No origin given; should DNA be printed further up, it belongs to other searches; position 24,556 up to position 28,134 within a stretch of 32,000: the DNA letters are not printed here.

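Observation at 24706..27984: Single polypeptide fusing GT2 (polyprenol-P-sugar synthase-like), a GT-C membrane transferase and a GH5 mannanase-like hydrolase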

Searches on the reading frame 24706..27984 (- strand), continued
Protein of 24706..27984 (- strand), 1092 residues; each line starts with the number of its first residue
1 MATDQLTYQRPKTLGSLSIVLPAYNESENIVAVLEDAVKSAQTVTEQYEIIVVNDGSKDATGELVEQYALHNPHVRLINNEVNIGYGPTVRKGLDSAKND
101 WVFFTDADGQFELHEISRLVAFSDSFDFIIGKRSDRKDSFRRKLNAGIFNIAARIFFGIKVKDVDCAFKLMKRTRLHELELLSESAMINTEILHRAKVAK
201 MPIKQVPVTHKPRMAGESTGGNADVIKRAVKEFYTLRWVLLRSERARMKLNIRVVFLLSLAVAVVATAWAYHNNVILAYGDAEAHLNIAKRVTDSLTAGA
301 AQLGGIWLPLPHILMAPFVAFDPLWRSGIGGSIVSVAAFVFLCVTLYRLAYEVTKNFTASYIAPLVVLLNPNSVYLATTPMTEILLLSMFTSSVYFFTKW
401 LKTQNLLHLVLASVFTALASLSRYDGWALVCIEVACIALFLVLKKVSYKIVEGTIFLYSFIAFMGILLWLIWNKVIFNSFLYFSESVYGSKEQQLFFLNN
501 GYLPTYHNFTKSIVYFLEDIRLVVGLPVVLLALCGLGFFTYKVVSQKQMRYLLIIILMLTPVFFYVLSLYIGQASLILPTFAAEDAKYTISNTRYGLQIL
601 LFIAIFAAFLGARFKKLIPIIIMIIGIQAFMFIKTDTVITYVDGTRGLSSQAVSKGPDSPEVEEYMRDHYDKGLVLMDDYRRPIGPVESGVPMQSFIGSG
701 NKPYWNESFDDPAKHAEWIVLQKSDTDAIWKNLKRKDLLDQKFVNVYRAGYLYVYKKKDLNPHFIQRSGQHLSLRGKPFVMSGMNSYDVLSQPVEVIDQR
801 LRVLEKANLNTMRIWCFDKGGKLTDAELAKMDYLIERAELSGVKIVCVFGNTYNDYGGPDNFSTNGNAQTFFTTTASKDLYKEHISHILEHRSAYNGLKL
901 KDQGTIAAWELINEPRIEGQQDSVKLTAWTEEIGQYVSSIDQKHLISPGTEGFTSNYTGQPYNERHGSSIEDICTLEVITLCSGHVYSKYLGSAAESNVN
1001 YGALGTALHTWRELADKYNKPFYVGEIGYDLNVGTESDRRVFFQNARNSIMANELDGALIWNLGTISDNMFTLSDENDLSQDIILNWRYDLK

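Call 29: predict_structure(alignment_id=A1)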
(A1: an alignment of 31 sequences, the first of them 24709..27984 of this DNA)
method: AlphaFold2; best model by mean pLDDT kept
length: 1092 residues; sequences in the alignment: 31
mean_pLDDT: 87.2   pTM: 0.76
mean pLDDT of the five models: 87.2, 86.3, 85.2, 84.2, 80.9
residues with pLDDT >= 90: 590; 70-90: 413; 50-70: 76; < 50: 13
segments of 3 or more residues with pLDDT < 50: 1-3, 296-298, 300-306
pLDDT, mean of each block of 10 residues (from residue 1): 58 94 91 93 95 92 93 93 89 93 92 93 94 86 84 87 91 92 87 91 94 74 76 84 84 94 96 88 74 54 56 82 82 94 98 93 97 94 93 96 93 95 83 93 90 94 89 71 57 74 87 92 94 95 89 90 88 83 85 89 96 94 97 93 90 84 92 83 75 73 78 92 83 86 92 91 88 92 93 93 94 93 93 95 95 83 77 89 95 94 95 79 82 95 91 63 62 89 85 63 83 89 92 87 91 93 89 91 90 68
secondary structure, 60 per line:
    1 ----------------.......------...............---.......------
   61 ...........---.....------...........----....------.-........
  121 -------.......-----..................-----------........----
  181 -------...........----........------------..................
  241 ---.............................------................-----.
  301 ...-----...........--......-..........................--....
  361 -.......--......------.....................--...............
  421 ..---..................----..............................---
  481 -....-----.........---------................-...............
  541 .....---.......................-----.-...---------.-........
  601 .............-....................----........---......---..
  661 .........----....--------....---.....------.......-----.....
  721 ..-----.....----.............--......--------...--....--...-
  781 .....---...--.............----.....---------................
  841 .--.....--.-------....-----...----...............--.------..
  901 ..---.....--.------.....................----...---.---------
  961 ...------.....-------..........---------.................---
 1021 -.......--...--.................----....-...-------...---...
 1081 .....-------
elements in order (helices of 4 or more, strands of 3 or more residues): E17-23 H30-44 E48-54 H61-71 E75-79 H86-96 E101-104 H113-120 E128-134 H140-157 E169-172 H173-176 H188-198 E203-210 H223-240 H244-272 H280-294 H300-303 H309-319 H322-327 H329-354 H357-360 H362-368 H371-376 H383-403 H406-422 H426-443 H448-477 H482-485 H491-499 H509-524 H526-545 H549-571 H593-613 H615-634 H639-646 H651-655 H659-669 E674-677 H686-689 H704-710 E716-722 H728-732 H737-742 E743-749 E752-757 E766-768 E771-774 E777-779 E781-785 H794-806 E811-815 H825-841 E844-848 H859-862 H875-889 E906-910 H920-940 E945-947 H970-974 E982-987 H988-991 H1001-1017 E1022-1028 H1036-1052 E1057-1060 E1062-1064 E1072-1074 H1078-1085
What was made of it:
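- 24706..27984 (-): Gene 2: the 1092-aa GT2 + GT-C + GH5 fusion ORF, including the stop codon. AlphaFold full-length model: pLDDT 87.2, pTM 0.76 (call 29).
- The AlphaFold full-length model is confident (call 29).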

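Call 32: fold_search(model_id=the predicted structure, library=pdb)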
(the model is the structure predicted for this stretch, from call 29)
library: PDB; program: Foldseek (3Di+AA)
matches with E <= 10: 1337; with E <= 0.001: 507
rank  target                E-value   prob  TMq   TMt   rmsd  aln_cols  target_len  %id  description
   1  8gf3                  1.4e-20  1.00  0.27  0.81   3.6       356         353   26  Crystallographic structure from BlMan5_7 (released 2024-04-17)
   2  4qp0                  2.8e-19  1.00  0.27  0.79   3.7       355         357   26  Crystal Structure Analysis of the Endo-1,4-beta-mannanase from Rhizomucor miehei (released 2014-11-05)
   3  6tn6                  8.9e-19  1.00  0.26  0.59   3.4       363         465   22  X-ray structure of the endo-beta-1,4-mannanase from Thermotoga petrophila (released 2020-04-29)
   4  3pz9                  1.1e-18  1.00  0.26  0.77   3.2       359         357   22  Native structure of endo-1,4-beta-D-mannanase from Thermotoga petrophila RKU-1 (released 2011-12-28)
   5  3pzn                  2.8e-18  1.00  0.26  0.76   3.3       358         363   23  Structure of the hyperthermostable endo-1,4-beta-D-mannanase from Thermotoga petrophila RKU-1 with citrate and glycerol (released 2011-12-28)
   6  1rh9                  4.2e-18  1.00  0.28  0.78   2.5       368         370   21  Family GH5 endo-beta-mannanase from Lycopersicon esculentum (tomato) (released 2005-04-19)
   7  9m20                  9.0e-18  1.00  0.27  0.77   3.2       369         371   22  GmMAN19-1 from Glycine max (released 2026-02-04)
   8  1qnp                  8.0e-16  1.00  0.26  0.79   3.2       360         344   22  The 3-D structure of a Trichoderma reesei b-mannanase from glycoside hydrolase family 5 (released 2000-10-19)
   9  4awe_A                1.4e-15  1.00  0.25  0.69   4.6       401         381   20  The Crystal Structure of Chrysonilia sitophila endo-beta-D-1,4- mannanase (released 2012-10-31)
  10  3ziz                  3.0e-15  1.00  0.26  0.79   3.1       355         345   20  Crystal structure of Podospora anserina GH5 beta-(1,4)-mannanase (released 2013-04-17)
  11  3wh9_A                4.8e-15  1.00  0.26  0.79   2.9       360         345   20  The ligand-free structure of ManBK from Aspergillus niger BK01 (released 2014-10-08)
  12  3wfl                  1.8e-14  1.00  0.26  0.79   3.1       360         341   21  Crtstal structure of glycoside hydrolase family 5 beta-mannanase from Talaromyces trachyspermus (released 2014-07-23)
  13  1uuq                  2.6e-14  1.00  0.27  0.68   3.6       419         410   17  Exo-mannosidase from Cellvibrio mixtus (released 2004-04-16)
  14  7odj                  5.2e-14  1.00  0.27  0.68   3.6       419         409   17  Exo-mannosidase from Cellvibrio mixtus bound to N-alkyl mannocyclophellitol aziridine (released 2022-02-16)
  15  4lyp_B                7.8e-14  1.00  0.26  0.65   3.9       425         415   16  Crystal Structure of Glycoside Hydrolase Family 5 Mannosidase from Rhizomucor miehei (released 2014-08-06)
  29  5mlz                  2.4e-11  1.00  0.21  0.60  12.1       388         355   20  Dolichyl phosphate mannose synthase in complex with GDP and Mg2+ (released 2017-08-09)
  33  9hwj_A                1.5e-10  1.00  0.16  0.54  11.8       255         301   22  Structure of Undecaprenyl-phosphate 4-deoxy-4-formamido-L-arabinose transferase embedded in nanodisc (released 2026-01-14)
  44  5eke_C                2.0e-09  1.00  0.17  0.50  15.6       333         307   22  Structure of the polyisoprenyl-phosphate glycosyltransferase GtrB (F215A mutant) (released 2016-01-06)
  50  5eke_D                5.8e-09  1.00  0.16  0.52   9.5       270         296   22  Structure of the polyisoprenyl-phosphate glycosyltransferase GtrB (F215A mutant) (released 2016-01-06)
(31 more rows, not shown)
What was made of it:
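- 27250..27984 (-): Module 1, aa 1-245: a cytoplasmic GT-A fold GT2 of the polyprenol-phosphate glycosyltransferase type (ArnC/GtrB/Dpm1-like), ending in an amphipathic helix at aa 223-240. Foldseek hits to ArnC, DPMS and GtrB (call 32).
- On GT2, polyprenol-phosphate glycosyltransferase type (Dpm1/GtrB/ArnC): Foldseek gives the same order (call 32).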

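Call 47: find_encoding_contigs(protein=P0001, flank=3000, max_places=3)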
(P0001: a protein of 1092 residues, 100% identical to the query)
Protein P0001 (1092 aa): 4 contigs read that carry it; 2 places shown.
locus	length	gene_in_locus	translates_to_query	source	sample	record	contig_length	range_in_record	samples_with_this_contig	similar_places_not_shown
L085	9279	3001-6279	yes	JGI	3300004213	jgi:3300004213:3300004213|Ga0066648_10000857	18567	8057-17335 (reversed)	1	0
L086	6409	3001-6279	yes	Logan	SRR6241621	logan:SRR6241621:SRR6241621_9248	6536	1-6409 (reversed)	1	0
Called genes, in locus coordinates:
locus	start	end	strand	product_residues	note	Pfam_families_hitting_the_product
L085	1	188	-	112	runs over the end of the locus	PF01638:HxlR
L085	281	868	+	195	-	PF02525:Flavodoxin_2, PF03358:FMN_red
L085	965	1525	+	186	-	PF00929:RNase_T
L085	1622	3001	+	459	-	PF00535:Glycos_transf_2, PF13641:Glyco_tranf_2_3, PF13632:Glyco_trans_2_3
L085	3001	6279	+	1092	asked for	PF00535:Glycos_transf_2, PF10111:Glyco_tranf_2_2 (weak), PF26410:GH5_mannosidase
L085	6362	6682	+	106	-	PF04237:YjbR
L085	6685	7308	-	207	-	-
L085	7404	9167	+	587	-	PF01807:Zn_ribbon_DnaG, PF08275:DNAG_N, PF01751:Toprim, PF13155:Toprim_2, PF13662:Toprim_4, PF10410:DnaB_bind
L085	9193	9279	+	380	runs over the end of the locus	PF03979:Sigma70_r1_1, PF00140:Sigma70_r1_2, PF04542:Sigma70_r2, PF04539:Sigma70_r3, PF04545:Sigma70_r4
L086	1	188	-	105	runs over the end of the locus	?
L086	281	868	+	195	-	PF02525:Flavodoxin_2, PF03358:FMN_red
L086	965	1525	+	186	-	PF00929:RNase_T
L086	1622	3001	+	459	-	PF00535:Glycos_transf_2, PF13641:Glyco_tranf_2_3, PF13632:Glyco_trans_2_3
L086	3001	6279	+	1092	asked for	PF00535:Glycos_transf_2, PF10111:Glyco_tranf_2_2 (weak), PF26410:GH5_mannosidase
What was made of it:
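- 24706..27984 (-): The identical protein was read on 4 contigs (call 47).
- The identical ORF was read on 4 contigs from different data sets (call 47).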

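Call 48: list_cluster_members(proteins=[P0001, P0024, P0029, P0054, P0092])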
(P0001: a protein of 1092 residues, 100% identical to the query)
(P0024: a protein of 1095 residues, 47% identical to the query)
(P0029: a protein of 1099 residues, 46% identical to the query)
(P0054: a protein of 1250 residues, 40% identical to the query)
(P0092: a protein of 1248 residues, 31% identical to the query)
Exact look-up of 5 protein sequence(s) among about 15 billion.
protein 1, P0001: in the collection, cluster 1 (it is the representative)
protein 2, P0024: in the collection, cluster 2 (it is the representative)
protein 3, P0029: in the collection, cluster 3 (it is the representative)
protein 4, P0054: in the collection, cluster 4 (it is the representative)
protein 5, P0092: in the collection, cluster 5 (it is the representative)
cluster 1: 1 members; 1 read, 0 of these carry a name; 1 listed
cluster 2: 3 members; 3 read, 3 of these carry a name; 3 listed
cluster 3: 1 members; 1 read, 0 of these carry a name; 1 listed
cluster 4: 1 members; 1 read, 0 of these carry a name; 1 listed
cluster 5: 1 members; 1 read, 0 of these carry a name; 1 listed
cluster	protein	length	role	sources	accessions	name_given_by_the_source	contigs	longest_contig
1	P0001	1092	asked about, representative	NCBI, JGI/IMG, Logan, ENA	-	-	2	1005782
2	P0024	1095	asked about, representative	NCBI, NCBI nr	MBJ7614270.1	MAG: glycosyltransferase [Candidatus Dormibacteraeota bacterium] | glycosyltransferase [Candidatus Dormibacteraeota bacterium]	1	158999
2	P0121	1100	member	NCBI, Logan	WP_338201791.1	glycosyltransferase [Candidatus Nephthysia bennettiae]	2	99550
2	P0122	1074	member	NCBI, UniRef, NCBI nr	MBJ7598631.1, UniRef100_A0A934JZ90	MAG: glycosyltransferase [Candidatus Dormibacteraeota bacterium] | Glycosyltransferase n=2 Tax=Candidatus Nephthysia bennettiae TaxID=3127016 ... | glycosyltransferase [Candidatus Dormibacteraeota bacterium]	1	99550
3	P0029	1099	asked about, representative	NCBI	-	-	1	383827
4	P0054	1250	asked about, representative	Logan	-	-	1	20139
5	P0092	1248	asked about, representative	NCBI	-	-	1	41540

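Call 57: find_encoding_contigs(protein=P0051, flank=6000, max_places=1)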
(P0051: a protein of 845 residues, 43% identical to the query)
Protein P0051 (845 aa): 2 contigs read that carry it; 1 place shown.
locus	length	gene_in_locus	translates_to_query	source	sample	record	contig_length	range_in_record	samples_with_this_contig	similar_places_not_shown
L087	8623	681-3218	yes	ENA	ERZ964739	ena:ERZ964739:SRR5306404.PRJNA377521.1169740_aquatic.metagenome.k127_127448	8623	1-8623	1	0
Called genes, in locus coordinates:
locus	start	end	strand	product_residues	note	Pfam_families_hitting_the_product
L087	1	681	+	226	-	?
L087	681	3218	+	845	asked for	PF00150:Cellulase, PF26410:GH5_mannosidase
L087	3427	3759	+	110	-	PF04956:TrbC, PF18895:T4SS_pilin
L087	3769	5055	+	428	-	PF18895:T4SS_pilin, PF19597:TrbL_4 (weak)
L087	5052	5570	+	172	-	-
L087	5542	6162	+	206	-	PF26593:TraC-like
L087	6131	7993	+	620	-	PF01935:DUF87, PF12846:AAA_10, PF19044:P-loop_TraG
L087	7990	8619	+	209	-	PF01551:Peptidase_M23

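Call 58: find_encoding_contigs(protein=P0072, flank=8000, max_places=1)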
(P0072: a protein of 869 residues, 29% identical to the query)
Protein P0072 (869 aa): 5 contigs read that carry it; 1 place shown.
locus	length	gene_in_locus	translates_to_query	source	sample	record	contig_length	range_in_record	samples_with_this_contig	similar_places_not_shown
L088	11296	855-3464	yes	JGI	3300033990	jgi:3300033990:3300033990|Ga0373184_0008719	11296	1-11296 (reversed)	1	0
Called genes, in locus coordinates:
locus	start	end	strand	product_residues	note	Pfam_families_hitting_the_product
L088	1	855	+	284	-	?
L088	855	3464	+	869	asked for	PF26410:GH5_mannosidase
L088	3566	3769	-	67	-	-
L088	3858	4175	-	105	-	PF00355:Rieske, PF13806:Rieske_2 (weak)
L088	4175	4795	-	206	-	PF01458:SUFBD_core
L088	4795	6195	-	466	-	PF19295:SufBD_N, PF01458:SUFBD_core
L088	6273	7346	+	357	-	PF01702:TGT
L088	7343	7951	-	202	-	PF00300:His_Phos_1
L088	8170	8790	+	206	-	PF00174:Oxidored_molyb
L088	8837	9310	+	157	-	-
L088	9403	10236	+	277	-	PF01925:TauE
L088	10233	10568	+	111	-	PF07843:DUF1634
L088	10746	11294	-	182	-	?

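Call 59: find_encoding_contigs(protein=P0030, flank=6000, max_places=1)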
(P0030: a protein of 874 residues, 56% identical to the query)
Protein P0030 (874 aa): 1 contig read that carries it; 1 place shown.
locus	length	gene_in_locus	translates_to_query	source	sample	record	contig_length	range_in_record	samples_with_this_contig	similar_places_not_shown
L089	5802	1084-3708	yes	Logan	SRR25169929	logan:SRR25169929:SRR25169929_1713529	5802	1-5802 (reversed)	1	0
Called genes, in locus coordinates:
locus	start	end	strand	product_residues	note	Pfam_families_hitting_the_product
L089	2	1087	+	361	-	?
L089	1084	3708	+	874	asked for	PF00150:Cellulase, PF26410:GH5_mannosidase, PF11790:Glyco_hydro_cc (weak)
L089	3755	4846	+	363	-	PF00150:Cellulase, PF26410:GH5_mannosidase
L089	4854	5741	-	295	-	PF00781:DAGK_cat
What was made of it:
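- L089 carries an additional stand-alone GH5 next to the fusion (call 59).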

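Call 71: search_protein_representatives(alignment_id=A1)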
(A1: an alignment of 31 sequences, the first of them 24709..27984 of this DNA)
Query: 31 sequences, 1096 profile positions. Proteins with E-value up to 0.001 (for the whole library): 290684; up to 1e-10: 44942; up to 1e-30: 3421. The best 150 are listed.
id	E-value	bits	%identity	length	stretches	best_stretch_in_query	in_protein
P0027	0.0e+00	1800.6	-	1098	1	5-1092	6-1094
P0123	2.4e-287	972.5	-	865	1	248-1092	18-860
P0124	1.1e-262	890.9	-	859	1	257-1090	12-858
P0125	1.4e-260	884.0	-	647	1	456-1093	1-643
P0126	2.6e-260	883.1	-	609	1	486-1091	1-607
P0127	1.1e-233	794.9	-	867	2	601-1090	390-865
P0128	1.7e-219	747.9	-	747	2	246-763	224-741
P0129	8.0e-195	666.2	-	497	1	644-1093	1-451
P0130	1.0e-194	665.9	-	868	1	258-1078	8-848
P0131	1.5e-190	652.1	-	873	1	254-1090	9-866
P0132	9.7e-179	612.9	-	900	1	262-1086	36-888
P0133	7.8e-159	547.0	-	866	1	258-1084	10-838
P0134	2.5e-153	528.8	-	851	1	258-1088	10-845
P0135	7.1e-149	514.1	-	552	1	257-767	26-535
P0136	1.7e-146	506.2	-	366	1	734-1093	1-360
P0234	7.0e-97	341.9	-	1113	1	228-764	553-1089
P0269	2.7e-89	316.8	-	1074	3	759-1080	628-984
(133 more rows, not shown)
